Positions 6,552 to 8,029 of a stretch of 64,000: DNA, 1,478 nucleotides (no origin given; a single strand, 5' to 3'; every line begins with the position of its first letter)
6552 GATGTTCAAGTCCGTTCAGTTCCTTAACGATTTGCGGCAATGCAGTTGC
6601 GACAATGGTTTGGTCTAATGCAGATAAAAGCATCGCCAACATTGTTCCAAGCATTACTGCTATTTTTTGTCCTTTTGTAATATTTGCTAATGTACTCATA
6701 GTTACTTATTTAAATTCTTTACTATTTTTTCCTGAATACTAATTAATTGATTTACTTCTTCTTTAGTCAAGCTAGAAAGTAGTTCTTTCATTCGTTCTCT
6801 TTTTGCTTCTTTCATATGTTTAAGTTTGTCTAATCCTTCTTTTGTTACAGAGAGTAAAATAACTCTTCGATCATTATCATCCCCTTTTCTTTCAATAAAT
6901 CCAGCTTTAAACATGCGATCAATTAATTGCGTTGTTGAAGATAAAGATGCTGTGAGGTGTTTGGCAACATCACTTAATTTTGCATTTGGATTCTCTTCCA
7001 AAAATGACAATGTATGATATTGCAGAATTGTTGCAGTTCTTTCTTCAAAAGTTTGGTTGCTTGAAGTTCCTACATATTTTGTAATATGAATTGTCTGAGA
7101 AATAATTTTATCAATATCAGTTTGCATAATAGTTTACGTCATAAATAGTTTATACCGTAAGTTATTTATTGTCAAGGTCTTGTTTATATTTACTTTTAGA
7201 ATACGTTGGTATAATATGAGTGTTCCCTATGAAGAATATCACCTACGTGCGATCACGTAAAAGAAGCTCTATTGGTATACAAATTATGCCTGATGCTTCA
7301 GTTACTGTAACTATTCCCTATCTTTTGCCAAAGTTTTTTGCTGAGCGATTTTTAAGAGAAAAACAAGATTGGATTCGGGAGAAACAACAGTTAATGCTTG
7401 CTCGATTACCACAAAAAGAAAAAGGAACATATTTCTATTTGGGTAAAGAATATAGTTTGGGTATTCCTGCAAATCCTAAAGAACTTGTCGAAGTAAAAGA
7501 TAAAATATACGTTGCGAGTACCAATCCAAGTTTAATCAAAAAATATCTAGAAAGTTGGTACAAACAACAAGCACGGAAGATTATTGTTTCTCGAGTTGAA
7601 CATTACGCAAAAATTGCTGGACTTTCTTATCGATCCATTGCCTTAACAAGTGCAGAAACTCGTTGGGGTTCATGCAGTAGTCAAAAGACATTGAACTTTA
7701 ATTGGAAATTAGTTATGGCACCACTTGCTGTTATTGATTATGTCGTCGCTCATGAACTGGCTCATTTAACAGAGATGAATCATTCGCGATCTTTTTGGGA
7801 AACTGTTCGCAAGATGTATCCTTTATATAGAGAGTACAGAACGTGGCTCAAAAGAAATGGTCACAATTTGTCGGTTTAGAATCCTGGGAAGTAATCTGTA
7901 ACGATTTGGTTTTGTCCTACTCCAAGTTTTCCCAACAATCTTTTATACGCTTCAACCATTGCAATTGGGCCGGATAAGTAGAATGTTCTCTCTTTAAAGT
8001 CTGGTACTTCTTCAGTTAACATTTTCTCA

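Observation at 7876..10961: Operon coupling a cytoplasmic ApbE flavin transferase to an RnfD/NqrB-like membrane domain fused to an FNR-type reductase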

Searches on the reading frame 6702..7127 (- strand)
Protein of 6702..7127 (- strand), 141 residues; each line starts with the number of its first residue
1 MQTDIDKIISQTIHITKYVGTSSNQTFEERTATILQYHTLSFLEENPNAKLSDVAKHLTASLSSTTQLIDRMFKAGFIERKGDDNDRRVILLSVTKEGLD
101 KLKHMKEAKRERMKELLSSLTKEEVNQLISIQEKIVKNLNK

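Call 3: search_protein_families(library=pfam, proteins=[window:6702-7127:-], max_evalue=0.01)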
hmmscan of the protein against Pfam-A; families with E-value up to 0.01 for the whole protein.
window:6702-7127:- (141 aa): 8 families
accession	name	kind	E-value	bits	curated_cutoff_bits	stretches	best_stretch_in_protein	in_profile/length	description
PF01047.28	MarR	-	1.1e-13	51.3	24.6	1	33-89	2-58/59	MarR family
PF12802.13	MarR_2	-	4.5e-08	33.6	27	1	34-88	5-60/61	MarR family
PF13463.12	HTH_27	-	3.3e-05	24.5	22.2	1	42-98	11-68/68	Winged helix DNA-binding domain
PF22381.2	Staph_reg_Sar_Rot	-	3.5e-05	24.2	27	1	33-104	13-84/85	Transcriptional regulator SarA/Rot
PF13601.12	HTH_34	-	5e-05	23.8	27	1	39-108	5-75/80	Winged helix DNA-binding domain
PF14394.12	DUF4423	-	0.0006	20.1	30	0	49-83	37-71/165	Domain of unknown function (DUF4423)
PF09012.17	FeoC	-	0.0046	17.5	21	0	41-84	7-50/69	FeoC like transcriptional regulator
PF13412.12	HTH_24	-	0.0066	16.4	21.9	0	37-79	6-48/48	Winged helix-turn-helix DNA-binding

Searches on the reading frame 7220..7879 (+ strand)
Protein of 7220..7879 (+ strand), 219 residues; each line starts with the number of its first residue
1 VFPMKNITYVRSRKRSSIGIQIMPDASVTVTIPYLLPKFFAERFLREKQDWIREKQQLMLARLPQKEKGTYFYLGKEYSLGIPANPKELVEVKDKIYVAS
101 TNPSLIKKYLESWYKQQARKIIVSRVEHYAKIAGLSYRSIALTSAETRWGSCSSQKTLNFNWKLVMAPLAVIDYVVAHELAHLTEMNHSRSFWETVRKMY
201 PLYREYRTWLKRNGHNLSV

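Call 3: search_protein_families(library=pfam, proteins=[window:7220-7879:+], max_evalue=0.01)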
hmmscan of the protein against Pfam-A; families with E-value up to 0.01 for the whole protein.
window:7220-7879:+ (219 aa): 1 family
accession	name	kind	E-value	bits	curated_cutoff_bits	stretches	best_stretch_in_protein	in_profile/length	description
PF01863.23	YgjP-like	-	1.2e-59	202.3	26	1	17-213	2-207/207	YgjP-like, metallopeptidase domain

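Call 4: search_protein_families(library=ncbifam, proteins=[window:7220-7879:+], max_evalue=0.01)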
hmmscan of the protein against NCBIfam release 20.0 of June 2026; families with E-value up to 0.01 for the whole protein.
window:7220-7879:+ (219 aa): 0 families
